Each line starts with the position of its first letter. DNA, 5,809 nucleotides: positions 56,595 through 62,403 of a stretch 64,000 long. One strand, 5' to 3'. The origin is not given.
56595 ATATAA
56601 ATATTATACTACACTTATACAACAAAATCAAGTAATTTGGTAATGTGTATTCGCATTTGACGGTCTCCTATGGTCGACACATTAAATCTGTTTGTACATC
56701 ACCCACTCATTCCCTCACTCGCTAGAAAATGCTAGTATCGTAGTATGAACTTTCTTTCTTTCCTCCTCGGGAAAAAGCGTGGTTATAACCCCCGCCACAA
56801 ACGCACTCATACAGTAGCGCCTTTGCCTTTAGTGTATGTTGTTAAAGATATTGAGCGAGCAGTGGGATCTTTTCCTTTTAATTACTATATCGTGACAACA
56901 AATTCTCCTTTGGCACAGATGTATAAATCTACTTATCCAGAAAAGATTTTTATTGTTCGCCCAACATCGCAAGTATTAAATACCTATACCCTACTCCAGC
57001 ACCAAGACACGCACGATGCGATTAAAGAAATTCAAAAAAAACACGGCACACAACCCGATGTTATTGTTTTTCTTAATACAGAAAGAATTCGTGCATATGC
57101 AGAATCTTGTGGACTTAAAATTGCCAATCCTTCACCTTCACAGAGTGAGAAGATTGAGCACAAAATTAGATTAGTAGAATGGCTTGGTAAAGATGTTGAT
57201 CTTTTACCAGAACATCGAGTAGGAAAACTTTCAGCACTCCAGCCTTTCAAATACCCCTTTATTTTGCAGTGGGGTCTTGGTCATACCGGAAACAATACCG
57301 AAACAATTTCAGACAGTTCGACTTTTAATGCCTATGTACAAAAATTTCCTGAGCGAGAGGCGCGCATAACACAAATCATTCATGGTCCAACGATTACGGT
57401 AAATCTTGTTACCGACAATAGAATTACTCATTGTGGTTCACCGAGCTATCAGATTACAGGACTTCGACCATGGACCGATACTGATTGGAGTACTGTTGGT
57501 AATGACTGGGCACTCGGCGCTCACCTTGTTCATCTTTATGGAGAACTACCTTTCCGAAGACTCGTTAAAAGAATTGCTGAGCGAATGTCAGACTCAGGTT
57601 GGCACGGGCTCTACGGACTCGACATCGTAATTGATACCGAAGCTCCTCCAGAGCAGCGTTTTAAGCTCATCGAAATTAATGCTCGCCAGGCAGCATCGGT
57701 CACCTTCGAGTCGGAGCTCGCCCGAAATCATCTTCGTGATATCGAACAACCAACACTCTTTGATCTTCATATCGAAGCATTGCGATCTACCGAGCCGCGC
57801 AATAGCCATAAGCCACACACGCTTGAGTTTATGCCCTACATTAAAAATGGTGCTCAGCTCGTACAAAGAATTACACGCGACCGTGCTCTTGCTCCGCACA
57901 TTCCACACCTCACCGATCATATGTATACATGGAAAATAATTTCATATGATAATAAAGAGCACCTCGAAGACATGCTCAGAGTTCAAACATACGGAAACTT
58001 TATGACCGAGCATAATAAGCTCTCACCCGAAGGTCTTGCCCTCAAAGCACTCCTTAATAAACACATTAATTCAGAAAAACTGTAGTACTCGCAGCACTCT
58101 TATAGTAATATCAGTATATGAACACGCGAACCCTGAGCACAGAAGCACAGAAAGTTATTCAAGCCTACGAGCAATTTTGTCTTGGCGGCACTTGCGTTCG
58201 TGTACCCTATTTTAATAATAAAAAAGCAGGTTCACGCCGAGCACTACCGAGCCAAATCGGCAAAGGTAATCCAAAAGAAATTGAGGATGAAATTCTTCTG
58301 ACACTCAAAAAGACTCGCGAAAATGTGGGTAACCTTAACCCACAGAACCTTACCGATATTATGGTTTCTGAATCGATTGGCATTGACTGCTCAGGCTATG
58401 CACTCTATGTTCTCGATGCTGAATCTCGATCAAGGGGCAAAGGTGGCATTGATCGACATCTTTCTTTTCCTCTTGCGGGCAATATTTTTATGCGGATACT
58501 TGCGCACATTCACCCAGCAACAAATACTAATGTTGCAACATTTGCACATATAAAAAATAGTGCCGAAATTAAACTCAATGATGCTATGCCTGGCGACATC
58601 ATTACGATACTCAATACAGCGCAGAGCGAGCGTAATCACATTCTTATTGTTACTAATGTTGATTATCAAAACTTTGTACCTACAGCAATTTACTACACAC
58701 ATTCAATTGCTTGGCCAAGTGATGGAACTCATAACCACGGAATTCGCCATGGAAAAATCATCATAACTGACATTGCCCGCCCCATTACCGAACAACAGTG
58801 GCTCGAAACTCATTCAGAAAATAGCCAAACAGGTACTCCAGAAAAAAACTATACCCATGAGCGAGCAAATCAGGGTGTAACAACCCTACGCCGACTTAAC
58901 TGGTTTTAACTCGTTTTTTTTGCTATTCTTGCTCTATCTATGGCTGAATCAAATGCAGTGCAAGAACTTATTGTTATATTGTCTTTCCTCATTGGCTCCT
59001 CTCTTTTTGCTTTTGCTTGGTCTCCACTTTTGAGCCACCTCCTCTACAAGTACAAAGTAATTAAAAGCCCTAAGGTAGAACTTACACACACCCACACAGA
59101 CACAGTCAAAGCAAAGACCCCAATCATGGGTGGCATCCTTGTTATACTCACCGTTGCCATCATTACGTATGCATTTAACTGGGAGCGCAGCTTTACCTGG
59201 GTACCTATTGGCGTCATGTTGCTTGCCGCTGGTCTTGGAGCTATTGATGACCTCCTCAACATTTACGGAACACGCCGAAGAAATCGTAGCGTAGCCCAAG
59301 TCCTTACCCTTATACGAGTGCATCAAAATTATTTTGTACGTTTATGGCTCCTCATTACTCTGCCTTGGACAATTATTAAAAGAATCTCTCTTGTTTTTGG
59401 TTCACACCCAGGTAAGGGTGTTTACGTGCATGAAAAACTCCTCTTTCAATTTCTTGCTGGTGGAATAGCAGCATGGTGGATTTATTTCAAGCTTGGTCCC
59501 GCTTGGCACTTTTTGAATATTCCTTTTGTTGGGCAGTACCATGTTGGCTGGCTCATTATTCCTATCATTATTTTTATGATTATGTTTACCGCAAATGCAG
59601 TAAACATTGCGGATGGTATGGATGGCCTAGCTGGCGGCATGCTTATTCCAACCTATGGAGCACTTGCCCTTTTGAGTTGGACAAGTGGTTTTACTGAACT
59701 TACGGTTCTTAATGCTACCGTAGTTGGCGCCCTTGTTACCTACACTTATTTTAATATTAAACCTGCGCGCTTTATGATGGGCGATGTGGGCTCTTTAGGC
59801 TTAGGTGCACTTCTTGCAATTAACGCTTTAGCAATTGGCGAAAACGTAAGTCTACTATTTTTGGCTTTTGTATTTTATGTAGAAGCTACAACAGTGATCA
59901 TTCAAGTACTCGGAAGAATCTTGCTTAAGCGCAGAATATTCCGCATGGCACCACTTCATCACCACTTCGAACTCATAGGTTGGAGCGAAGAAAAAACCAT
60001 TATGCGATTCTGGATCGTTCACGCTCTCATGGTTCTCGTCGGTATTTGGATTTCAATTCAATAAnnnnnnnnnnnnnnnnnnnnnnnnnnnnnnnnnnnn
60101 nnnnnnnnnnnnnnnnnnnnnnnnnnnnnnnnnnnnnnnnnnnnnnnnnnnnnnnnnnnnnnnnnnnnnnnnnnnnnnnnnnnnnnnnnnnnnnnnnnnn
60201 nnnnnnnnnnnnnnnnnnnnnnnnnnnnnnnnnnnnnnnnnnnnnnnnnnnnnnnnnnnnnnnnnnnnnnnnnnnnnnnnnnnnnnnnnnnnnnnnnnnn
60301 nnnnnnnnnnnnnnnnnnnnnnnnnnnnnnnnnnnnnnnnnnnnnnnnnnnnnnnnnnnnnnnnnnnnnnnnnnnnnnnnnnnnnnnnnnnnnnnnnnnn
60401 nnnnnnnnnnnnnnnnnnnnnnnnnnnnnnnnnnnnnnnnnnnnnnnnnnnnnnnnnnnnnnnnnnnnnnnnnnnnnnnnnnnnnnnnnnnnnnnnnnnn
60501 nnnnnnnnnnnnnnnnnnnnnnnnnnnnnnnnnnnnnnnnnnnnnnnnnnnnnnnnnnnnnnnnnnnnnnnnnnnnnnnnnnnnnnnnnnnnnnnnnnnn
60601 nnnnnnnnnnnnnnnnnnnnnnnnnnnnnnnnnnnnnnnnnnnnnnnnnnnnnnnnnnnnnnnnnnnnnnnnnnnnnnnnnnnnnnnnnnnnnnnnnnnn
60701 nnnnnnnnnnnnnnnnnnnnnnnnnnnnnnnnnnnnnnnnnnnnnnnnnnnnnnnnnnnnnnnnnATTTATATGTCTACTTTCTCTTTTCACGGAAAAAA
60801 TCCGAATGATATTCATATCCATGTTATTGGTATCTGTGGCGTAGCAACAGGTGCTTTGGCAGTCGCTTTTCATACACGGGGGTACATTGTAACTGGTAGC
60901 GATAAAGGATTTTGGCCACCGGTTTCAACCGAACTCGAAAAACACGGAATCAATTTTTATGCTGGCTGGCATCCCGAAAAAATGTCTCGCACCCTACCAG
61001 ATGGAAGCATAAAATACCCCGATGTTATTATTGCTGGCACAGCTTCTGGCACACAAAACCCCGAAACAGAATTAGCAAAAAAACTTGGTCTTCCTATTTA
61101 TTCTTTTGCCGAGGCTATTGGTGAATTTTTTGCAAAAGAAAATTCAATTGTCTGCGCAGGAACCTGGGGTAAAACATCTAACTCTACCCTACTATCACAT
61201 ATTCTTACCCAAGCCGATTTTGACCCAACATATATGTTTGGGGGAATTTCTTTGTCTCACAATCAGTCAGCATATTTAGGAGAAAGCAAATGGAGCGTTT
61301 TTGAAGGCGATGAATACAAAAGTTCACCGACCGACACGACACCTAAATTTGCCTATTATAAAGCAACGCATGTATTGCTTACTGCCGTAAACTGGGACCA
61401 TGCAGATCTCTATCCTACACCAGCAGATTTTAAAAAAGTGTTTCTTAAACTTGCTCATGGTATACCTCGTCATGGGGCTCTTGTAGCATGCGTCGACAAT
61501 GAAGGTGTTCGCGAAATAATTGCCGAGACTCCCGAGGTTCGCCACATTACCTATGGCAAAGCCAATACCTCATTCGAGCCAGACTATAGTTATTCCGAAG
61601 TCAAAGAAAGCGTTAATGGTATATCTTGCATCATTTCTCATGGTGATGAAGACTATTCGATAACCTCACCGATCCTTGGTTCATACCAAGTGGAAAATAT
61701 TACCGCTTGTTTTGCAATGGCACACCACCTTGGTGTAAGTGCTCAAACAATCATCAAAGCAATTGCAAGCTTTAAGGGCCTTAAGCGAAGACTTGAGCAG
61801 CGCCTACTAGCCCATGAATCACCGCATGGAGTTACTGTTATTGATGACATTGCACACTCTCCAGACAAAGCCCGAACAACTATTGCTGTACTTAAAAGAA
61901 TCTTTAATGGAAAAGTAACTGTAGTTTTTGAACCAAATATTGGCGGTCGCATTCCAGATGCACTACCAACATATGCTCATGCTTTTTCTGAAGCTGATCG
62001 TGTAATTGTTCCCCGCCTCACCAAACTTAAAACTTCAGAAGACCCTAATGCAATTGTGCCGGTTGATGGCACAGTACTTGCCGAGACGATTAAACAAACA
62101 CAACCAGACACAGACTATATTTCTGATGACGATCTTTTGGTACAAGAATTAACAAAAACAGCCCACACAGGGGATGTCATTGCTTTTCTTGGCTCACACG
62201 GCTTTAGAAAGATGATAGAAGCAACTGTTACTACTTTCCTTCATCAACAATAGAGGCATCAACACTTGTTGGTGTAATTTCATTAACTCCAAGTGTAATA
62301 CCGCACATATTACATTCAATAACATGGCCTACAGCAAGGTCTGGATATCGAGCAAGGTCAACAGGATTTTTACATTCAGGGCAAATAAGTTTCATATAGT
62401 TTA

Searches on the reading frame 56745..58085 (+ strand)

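Call 8: search_protein_families(library=pfam, proteins=[window:56745-58085:+], max_evalue=0.001)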
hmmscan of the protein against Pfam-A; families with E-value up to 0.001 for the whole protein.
window:56745-58085:+ (446 aa): 0 families

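Call 36: search_protein_families(library=pfam, proteins=[window:56745-58085:+], max_evalue=10)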
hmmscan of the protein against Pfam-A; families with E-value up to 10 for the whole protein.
window:56745-58085:+ (446 aa): 1 family
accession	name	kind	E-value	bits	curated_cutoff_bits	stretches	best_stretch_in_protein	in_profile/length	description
PF14397.11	ATPgrasp_ST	-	0.18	11.4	31.4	1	274-319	218-260/278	Sugar-transfer associated ATP-grasp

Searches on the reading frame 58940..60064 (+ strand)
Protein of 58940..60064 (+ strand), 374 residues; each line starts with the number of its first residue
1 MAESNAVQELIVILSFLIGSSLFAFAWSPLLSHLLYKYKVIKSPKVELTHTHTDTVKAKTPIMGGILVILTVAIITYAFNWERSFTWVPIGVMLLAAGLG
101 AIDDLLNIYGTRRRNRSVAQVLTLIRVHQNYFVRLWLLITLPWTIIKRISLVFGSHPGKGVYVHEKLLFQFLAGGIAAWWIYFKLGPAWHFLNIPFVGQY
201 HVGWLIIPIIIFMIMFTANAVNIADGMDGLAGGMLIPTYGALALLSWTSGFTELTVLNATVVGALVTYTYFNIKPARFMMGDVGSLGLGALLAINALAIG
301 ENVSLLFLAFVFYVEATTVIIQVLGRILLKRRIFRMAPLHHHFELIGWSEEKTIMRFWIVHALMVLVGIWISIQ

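Call 8: search_protein_families(library=pfam, proteins=[window:58940-60064:+], max_evalue=0.001)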
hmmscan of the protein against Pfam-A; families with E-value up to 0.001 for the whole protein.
window:58940-60064:+ (374 aa): 1 family
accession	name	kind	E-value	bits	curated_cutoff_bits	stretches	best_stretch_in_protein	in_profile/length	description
PF00953.26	Glycos_transf_4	-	1.9e-24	86.9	27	1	164-298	26-158/160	Glycosyl transferase family 4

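Call 36: search_protein_families(library=pfam, proteins=[window:58940-60064:+], max_evalue=10)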
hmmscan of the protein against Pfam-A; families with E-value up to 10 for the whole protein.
window:58940-60064:+ (374 aa): 2 families
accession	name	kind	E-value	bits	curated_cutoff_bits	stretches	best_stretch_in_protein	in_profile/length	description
PF00953.26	Glycos_transf_4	-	1.9e-24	86.9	27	2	164-298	26-158/160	Glycosyl transferase family 4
PF25667.1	ASFV_P17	-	0.081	13.4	27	1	28-79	6-57/117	African swine fever virus minor capsid protein p17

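Call 38: search_protein_families(library=ncbifam, proteins=[window:58940-60064:+], max_evalue=0.001)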
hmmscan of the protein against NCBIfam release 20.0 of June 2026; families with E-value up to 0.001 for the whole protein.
window:58940-60064:+ (374 aa): 3 families
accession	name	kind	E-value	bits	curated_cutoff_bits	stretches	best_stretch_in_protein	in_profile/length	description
TIGR00445.1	mraY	equivalog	6.1e-52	177.1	192.05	1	155-369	86-315/321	phospho-N-acetylmuramoyl-pentapeptide-transferase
NF053644.1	MraY_archaea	equivalog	1.9e-30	106.3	450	2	194-369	170-340/340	pseudomurein biosynthesis MraY family phospho-N-acetylmuramoyl-pentapeptide-transferase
TIGR02380.1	ECA_wecA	exception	2e-11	43.6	326.05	1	198-371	123-308/346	UDP-N-acetylglucosamine--undecaprenyl-phosphate N-acetylglucosaminephosphotransferase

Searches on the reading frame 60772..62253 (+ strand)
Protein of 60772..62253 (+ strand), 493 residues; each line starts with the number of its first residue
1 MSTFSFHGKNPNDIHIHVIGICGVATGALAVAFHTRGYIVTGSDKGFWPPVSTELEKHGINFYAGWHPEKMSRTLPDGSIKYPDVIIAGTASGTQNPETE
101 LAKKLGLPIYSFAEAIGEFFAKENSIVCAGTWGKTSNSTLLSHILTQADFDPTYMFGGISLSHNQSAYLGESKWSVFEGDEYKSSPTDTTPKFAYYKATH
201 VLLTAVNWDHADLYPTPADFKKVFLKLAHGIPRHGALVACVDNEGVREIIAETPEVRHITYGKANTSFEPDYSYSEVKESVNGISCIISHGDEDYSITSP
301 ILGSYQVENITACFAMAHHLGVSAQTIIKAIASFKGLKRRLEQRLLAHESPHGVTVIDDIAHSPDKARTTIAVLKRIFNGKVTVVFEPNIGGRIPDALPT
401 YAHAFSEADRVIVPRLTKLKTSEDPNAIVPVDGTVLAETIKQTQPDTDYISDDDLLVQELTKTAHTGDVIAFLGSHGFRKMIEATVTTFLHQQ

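Call 36: search_protein_families(library=pfam, proteins=[window:60772-62253:+], max_evalue=10)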
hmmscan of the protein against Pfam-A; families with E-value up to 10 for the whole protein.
window:60772-62253:+ (493 aa): 4 families
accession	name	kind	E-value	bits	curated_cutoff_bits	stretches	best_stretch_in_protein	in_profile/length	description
PF08245.18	Mur_ligase_M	-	3.3e-15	57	24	1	129-317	2-200/200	Mur ligase middle domain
PF01225.30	Mur_ligase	-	6.2e-13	49.4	21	1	15-121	1-92/95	Mur ligase family, catalytic domain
PF02875.26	Mur_ligase_C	-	4.6e-12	47.3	28.4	1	348-476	6-127/127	Mur ligase, glutamate ligase domain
PF04534.17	Herpes_UL56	-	0.087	12.8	25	1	377-432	113-168/197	Herpesvirus UL56 protein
